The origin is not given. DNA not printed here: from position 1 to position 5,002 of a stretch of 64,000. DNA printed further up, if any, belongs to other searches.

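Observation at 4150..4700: CHD ATPase carries a C-terminal FYRN/FYRC (FY-rich) module, an unusual domain combination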

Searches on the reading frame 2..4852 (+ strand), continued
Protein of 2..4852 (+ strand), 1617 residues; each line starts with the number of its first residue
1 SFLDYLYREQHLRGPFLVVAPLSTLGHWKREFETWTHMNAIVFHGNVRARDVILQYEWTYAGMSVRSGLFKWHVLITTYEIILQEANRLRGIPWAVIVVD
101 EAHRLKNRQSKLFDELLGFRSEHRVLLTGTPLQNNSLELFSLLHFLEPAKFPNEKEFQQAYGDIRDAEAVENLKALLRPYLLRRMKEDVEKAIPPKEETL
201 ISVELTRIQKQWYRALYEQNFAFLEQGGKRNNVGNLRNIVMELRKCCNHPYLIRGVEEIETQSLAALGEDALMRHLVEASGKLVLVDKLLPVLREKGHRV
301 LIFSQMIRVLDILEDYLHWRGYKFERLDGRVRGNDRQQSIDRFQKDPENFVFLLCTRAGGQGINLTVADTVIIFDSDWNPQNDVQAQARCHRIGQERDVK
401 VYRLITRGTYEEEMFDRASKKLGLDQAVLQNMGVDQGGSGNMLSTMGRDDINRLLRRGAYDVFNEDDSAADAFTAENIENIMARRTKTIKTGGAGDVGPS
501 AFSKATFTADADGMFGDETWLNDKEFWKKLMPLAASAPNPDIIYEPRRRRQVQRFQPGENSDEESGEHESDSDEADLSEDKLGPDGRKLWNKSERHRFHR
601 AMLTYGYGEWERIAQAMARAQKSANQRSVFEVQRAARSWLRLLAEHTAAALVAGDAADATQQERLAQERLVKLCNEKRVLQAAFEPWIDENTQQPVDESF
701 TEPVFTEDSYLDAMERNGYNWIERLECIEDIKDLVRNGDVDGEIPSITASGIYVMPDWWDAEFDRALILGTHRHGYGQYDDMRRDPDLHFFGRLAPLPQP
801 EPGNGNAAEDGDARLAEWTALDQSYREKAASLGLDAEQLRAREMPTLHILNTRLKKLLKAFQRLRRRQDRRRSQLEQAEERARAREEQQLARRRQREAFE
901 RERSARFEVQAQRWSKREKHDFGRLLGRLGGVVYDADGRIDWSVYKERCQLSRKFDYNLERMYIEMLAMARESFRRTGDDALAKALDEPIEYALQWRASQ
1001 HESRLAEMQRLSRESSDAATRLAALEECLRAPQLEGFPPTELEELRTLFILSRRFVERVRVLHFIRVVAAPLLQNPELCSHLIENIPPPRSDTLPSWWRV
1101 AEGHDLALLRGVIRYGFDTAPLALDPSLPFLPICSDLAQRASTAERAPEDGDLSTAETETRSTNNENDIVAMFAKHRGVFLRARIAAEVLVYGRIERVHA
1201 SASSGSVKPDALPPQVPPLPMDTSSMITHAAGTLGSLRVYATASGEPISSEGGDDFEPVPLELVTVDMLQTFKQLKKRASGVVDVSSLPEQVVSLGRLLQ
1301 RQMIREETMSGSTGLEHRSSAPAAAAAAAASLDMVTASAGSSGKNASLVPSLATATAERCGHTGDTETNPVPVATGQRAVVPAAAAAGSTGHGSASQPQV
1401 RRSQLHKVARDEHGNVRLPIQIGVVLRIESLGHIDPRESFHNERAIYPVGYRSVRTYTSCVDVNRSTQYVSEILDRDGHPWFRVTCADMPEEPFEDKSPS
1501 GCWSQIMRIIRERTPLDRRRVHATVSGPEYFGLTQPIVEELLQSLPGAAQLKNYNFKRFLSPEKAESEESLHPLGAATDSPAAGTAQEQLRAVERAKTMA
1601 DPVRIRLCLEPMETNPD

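Call 17: list_cluster_members(proteins=[P0001, P0003, P0014, P0020, P0021, P0031, P0038, P0042, P0053, P0075])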
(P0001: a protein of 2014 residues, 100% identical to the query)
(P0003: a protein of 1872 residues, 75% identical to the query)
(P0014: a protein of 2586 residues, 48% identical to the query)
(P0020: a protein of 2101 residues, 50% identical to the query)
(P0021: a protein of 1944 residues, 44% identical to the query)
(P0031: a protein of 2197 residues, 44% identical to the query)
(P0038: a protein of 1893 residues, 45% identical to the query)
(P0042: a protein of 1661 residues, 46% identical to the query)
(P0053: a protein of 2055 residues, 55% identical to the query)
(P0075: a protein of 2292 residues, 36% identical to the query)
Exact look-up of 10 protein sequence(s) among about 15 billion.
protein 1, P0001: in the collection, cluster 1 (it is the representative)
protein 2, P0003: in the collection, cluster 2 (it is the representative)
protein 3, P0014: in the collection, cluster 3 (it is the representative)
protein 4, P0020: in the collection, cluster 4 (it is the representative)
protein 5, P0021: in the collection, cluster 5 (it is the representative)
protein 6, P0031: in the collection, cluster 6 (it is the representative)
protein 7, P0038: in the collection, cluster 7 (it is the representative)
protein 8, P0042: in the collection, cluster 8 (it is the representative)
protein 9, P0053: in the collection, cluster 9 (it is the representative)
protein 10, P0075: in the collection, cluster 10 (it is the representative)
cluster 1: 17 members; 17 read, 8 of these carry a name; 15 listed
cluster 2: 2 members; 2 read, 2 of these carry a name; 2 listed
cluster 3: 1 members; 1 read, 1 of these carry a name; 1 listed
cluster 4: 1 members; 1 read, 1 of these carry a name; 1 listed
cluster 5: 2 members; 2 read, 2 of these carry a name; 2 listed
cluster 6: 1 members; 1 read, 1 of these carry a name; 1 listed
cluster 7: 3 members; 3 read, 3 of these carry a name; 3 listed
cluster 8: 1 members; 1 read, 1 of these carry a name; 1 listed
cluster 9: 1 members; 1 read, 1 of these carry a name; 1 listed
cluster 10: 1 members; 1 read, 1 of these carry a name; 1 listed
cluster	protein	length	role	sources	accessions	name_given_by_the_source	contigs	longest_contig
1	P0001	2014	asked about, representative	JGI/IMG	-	-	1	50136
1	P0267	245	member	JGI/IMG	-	hypothetical protein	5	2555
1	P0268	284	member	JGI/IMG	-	hypothetical protein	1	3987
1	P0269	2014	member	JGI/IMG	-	superfamily II DNA or RNA helicase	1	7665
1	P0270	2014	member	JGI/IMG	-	superfamily II DNA or RNA helicase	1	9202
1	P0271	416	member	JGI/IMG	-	hypothetical protein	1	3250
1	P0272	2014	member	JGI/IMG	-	superfamily II DNA or RNA helicase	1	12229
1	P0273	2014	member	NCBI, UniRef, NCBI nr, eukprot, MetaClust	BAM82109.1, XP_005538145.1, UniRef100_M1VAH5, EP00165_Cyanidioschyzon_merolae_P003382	chromodomain helicase DNA binding protein CHD [Cyanidioschyzon merolae strain 10D] | Chromodomain helicase DNA binding protein CHD n=1 Tax=Cyanidioschyzon merolae (strain ... | XP_005538145.1 chromodomain helicase DNA binding protein CHD [Cyanidioschyzon merolae ...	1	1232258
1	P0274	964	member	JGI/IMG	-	superfamily II DNA or RNA helicase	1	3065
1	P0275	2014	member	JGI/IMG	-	-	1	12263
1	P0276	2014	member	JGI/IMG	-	-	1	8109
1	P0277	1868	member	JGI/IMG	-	-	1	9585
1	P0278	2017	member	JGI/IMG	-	-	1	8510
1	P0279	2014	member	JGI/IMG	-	-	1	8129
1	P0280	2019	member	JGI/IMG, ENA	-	-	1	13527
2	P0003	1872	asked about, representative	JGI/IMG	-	hypothetical protein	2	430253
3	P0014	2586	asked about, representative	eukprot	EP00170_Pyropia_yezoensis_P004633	contig_18886_g4646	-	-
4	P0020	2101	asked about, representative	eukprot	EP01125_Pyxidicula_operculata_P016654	TRINITY_DN576_c0_g2_i1.p1 TRINITY_DN576_c0_g2~~TRINITY_DN576_c0_g2_i1.p1 ORF ...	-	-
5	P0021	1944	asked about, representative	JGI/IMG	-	superfamily II DNA or RNA helicase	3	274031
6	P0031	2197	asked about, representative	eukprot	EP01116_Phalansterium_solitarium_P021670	TRINITY_DN682_c0_g2_i1.p1 TRINITY_DN682_c0_g2~~TRINITY_DN682_c0_g2_i1.p1 ORF ...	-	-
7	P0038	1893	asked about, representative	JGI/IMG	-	superfamily II DNA or RNA helicase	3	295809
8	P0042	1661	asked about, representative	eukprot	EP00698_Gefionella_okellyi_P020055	TRINITY_DN6248_c0_g1_i1.p1 TRINITY_DN6248_c0_g1~~TRINITY_DN6248_c0_g1_i1.p1 ORF ...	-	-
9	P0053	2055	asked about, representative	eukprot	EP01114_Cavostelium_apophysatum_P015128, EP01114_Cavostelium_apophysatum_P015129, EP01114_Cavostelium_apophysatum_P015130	TRINITY_DN4061_c0_g1_i1.p1 TRINITY_DN4061_c0_g1~~TRINITY_DN4061_c0_g1_i1.p1 ORF ...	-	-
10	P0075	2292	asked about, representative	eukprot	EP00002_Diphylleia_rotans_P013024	TRINITY_DN2536_c0_g2_i1.p1 TRINITY_DN2536_c0_g2~~TRINITY_DN2536_c0_g2_i1.p1 ORF ...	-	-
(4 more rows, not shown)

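Call 43: find_encoding_contigs(protein=P0032, flank=8000, max_places=2)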
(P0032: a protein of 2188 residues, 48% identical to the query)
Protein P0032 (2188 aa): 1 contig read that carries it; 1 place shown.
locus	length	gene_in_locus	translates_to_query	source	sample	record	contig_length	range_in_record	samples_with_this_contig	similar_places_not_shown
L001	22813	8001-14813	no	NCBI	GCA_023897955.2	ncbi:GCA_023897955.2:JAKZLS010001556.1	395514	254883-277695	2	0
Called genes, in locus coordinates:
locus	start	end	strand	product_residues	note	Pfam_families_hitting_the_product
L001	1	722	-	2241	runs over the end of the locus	PF11894:Nup192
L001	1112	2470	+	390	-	PF00056:Ldh_1_N, PF02866:Ldh_1_C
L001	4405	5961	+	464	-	-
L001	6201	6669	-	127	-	PF13865:FoP_duplication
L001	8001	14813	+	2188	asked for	PF00385:Chromo, PF00176:SNF2-rel_dom, PF04851:ResIII, PF11496:HDA2-3, PF00271:Helicase_C, PF23078:HTH_CHD6-9, PF05964:FYRN, PF05965:FYRC, +2 more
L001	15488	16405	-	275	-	-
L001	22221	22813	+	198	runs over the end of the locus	PF00025:Arf, PF00071:Ras, PF08477:Roc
